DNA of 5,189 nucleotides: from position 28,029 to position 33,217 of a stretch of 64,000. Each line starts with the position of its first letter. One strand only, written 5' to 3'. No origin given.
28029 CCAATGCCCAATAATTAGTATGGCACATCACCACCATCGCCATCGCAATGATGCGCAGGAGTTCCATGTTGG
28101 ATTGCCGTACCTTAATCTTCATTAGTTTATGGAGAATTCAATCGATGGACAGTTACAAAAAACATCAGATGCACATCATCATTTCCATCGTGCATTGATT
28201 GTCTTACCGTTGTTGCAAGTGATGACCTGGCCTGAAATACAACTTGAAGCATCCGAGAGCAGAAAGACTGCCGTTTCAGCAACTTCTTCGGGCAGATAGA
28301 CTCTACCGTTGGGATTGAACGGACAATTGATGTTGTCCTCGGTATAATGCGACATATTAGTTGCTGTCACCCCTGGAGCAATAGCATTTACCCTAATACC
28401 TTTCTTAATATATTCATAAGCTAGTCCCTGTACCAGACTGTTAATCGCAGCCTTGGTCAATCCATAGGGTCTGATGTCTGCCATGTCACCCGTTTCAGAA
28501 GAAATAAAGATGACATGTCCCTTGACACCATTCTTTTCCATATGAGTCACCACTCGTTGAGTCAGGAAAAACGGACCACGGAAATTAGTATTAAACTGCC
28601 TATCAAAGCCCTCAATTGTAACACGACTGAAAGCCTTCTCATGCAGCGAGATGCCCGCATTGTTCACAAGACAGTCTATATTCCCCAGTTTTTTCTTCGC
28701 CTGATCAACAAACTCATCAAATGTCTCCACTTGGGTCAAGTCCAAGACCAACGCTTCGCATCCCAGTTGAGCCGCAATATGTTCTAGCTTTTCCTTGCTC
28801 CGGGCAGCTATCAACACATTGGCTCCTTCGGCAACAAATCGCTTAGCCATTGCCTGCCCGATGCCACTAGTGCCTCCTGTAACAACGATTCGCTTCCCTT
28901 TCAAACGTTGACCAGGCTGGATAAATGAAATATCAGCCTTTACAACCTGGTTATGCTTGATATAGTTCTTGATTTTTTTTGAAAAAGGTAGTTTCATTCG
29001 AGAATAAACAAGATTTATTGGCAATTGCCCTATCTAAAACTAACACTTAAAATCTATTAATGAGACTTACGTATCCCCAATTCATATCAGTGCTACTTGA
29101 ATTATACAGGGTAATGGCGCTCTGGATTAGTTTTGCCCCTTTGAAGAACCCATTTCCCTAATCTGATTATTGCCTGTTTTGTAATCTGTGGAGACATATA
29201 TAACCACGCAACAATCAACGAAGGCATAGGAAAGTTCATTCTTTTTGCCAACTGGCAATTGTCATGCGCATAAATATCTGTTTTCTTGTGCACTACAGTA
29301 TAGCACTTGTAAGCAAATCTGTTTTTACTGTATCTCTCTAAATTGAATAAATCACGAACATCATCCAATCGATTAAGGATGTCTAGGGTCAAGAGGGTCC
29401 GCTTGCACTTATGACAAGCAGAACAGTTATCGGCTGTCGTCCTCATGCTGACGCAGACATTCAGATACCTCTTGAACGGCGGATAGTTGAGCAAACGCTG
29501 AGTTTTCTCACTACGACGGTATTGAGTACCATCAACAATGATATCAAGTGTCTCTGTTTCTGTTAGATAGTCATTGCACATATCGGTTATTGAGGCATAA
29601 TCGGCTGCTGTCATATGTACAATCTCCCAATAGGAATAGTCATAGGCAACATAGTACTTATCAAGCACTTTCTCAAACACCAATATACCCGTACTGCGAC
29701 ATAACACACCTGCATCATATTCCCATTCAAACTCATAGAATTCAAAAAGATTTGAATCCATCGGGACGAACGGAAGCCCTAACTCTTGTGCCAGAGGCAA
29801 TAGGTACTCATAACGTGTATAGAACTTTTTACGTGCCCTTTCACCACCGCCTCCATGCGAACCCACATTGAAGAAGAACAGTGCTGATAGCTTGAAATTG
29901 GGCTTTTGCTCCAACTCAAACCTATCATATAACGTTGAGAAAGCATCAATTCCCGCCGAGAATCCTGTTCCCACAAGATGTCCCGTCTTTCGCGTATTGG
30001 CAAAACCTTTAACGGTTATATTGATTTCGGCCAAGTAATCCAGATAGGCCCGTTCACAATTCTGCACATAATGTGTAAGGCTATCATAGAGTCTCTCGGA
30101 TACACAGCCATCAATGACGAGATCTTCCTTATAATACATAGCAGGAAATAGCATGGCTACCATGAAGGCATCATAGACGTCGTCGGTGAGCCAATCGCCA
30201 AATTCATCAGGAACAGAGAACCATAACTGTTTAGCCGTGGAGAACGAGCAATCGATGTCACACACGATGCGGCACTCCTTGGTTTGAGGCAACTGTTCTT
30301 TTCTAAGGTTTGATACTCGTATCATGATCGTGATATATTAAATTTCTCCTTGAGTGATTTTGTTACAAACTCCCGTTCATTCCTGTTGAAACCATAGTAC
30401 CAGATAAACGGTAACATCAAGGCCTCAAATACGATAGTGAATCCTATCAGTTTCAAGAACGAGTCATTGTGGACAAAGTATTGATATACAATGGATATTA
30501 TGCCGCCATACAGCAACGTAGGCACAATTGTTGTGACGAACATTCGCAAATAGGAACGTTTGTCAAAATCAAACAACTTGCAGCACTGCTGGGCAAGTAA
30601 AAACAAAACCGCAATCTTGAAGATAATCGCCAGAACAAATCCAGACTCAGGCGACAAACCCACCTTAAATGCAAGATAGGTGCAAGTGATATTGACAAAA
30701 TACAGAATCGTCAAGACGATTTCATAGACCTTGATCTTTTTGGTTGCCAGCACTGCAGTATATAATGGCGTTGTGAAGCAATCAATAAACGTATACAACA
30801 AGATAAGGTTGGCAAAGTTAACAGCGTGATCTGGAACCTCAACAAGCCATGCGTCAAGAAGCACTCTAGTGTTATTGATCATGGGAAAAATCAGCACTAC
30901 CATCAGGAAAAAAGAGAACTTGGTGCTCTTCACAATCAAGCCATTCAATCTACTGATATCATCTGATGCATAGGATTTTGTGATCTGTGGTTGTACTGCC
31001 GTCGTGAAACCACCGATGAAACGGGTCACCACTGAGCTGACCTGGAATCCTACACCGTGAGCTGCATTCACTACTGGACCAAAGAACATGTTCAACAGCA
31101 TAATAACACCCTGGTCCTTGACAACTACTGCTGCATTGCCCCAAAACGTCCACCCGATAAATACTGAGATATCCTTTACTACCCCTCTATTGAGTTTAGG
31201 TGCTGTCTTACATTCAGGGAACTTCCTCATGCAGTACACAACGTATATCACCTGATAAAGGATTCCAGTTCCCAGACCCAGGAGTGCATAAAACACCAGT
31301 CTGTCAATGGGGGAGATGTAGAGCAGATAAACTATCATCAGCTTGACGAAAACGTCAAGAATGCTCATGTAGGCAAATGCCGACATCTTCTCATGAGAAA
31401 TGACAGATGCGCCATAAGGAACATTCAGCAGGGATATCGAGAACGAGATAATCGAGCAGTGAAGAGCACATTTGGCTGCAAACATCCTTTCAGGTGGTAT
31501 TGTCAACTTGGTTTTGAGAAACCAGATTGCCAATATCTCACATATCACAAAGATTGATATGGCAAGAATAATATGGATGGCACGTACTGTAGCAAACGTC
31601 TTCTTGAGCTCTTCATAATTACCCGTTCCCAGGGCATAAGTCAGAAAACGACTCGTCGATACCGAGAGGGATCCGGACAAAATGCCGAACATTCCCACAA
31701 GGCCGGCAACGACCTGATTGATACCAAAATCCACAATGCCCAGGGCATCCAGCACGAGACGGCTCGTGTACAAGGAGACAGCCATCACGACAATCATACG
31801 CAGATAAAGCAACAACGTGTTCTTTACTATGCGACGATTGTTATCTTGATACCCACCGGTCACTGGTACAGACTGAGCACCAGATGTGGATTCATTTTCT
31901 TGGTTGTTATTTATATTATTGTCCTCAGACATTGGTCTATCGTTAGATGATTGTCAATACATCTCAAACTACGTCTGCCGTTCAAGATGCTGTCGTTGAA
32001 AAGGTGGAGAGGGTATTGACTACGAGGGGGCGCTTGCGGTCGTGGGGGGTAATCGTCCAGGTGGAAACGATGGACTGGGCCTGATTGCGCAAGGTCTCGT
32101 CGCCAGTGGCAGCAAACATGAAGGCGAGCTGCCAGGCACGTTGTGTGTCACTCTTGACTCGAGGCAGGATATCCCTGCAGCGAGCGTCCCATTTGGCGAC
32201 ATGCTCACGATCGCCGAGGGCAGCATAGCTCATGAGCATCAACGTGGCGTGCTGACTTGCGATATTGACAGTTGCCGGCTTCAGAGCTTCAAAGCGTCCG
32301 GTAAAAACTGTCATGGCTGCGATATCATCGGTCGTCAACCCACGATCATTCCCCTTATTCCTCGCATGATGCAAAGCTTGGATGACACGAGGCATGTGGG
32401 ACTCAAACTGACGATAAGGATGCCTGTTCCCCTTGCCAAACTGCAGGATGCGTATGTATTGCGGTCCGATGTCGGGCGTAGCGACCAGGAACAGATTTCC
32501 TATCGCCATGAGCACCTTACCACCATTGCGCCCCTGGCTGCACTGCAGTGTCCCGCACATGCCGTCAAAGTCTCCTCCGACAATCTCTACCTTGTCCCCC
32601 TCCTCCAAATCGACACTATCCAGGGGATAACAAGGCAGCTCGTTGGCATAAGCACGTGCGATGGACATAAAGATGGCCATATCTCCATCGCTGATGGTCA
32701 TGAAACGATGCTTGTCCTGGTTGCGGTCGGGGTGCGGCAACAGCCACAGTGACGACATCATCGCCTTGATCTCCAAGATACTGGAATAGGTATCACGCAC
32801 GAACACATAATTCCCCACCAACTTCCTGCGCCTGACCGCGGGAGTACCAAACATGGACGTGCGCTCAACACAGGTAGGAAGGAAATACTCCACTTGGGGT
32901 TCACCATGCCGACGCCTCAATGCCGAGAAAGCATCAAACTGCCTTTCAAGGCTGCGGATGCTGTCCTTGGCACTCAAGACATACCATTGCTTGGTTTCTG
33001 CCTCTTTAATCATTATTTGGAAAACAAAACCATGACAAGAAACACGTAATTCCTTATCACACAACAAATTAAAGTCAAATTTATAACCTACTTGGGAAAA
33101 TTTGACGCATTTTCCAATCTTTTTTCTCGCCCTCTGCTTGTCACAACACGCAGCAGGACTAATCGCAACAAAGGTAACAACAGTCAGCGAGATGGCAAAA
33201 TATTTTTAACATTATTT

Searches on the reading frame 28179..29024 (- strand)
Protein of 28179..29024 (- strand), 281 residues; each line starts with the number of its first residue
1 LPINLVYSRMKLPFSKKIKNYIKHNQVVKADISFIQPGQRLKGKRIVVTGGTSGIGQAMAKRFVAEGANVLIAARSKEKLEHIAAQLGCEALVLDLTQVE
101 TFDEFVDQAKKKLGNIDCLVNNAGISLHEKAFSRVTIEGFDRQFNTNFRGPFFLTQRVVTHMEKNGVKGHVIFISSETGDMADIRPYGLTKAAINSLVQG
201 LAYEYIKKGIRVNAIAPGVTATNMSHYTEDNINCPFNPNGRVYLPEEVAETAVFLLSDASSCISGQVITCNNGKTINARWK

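Call 5: search_protein_families(library=pfam, proteins=[window:28179-29024:-], max_evalue=0.01)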
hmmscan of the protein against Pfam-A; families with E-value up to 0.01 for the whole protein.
window:28179-29024:- (281 aa): 13 families
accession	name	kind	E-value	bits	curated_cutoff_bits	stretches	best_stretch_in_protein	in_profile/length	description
PF13561.12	adh_short_C2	-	1.5e-54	185.5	27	1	53-274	6-235/236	Enoyl-(Acyl carrier protein) reductase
PF00106.31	adh_short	-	5.5e-52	176.5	26.6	1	44-230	1-192/195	short chain dehydrogenase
PF08659.16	KR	-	1.1e-09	39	22.6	1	47-218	4-176/180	KR domain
PF01370.27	Epimerase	-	1.8e-08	34.5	20.9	1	46-210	1-168/240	NAD dependent epimerase/dehydratase family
PF13460.12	NAD_binding_10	-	1e-07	32.5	27.2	1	50-179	1-102/184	NAD(P)H-binding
PF03807.23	F420_oxidored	-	1.8e-05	25.7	21.6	1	51-95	6-52/94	NADP oxidoreductase coenzyme F420-dependent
PF23441.1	SDR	-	4.3e-05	23.5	27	1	43-224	7-198/258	SDR-like rossmann domain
PF02826.25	2-Hacid_dh_C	-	0.00035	20.4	25.1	1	33-90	26-81/178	D-isomer specific 2-hydroxyacid dehydrogenase, NAD binding domain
PF01488.26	Shikimate_DH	-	0.00067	20.2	24.3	1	39-101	8-71/138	Shikimate / quinate 5-dehydrogenase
PF02719.21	Polysacc_synt_2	-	0.0018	17.9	20.2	1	46-211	1-162/293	Polysaccharide biosynthesis protein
PF03435.24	Sacchrp_dh_NADP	-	0.0035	18.1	25.1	1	47-128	2-81/129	Saccharopine dehydrogenase NADP binding domain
PF00107.32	ADH_zinc_N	-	0.0059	17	31.8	1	54-131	1-75/129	Zinc-binding dehydrogenase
PF03446.21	NAD_binding_2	-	0.0077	16.7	21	0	51-109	6-56/161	NAD binding domain of 6-phosphogluconate dehydrogenase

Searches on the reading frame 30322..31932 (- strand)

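Call 5: search_protein_families(library=pfam, proteins=[window:30322-31932:-], max_evalue=0.01)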
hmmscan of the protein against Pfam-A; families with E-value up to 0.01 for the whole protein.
window:30322-31932:- (536 aa): 1 family
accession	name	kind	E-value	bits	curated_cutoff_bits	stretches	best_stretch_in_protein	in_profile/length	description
PF01554.23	MatE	-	9.6e-09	35.6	24.9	1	277-420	17-161/161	MatE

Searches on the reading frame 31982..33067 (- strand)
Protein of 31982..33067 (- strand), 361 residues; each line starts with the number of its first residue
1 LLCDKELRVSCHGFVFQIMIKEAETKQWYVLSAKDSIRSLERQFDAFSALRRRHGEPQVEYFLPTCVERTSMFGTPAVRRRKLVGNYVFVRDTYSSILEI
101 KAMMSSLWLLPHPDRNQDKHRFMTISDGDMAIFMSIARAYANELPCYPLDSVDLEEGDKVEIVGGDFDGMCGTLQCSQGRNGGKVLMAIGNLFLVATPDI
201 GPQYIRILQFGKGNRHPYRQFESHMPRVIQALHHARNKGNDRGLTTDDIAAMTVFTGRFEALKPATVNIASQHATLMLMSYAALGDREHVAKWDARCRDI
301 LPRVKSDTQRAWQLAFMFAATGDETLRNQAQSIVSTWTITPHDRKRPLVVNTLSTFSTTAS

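Call 5: search_protein_families(library=pfam, proteins=[window:31982-33067:-], max_evalue=0.01)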
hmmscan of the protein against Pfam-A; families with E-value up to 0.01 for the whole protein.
window:31982-33067:- (361 aa): 0 families

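Call 6: search_protein_families(library=ncbifam, proteins=[window:31982-33067:-], max_evalue=0.01)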
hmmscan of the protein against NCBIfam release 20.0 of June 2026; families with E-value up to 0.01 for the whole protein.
window:31982-33067:- (361 aa): 1 family
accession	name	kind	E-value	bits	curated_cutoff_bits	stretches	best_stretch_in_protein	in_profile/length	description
NF033644.1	antiterm_UpxY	subfamily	9.6e-19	67.9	100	1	50-205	18-164/164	UpxY family transcription antiterminator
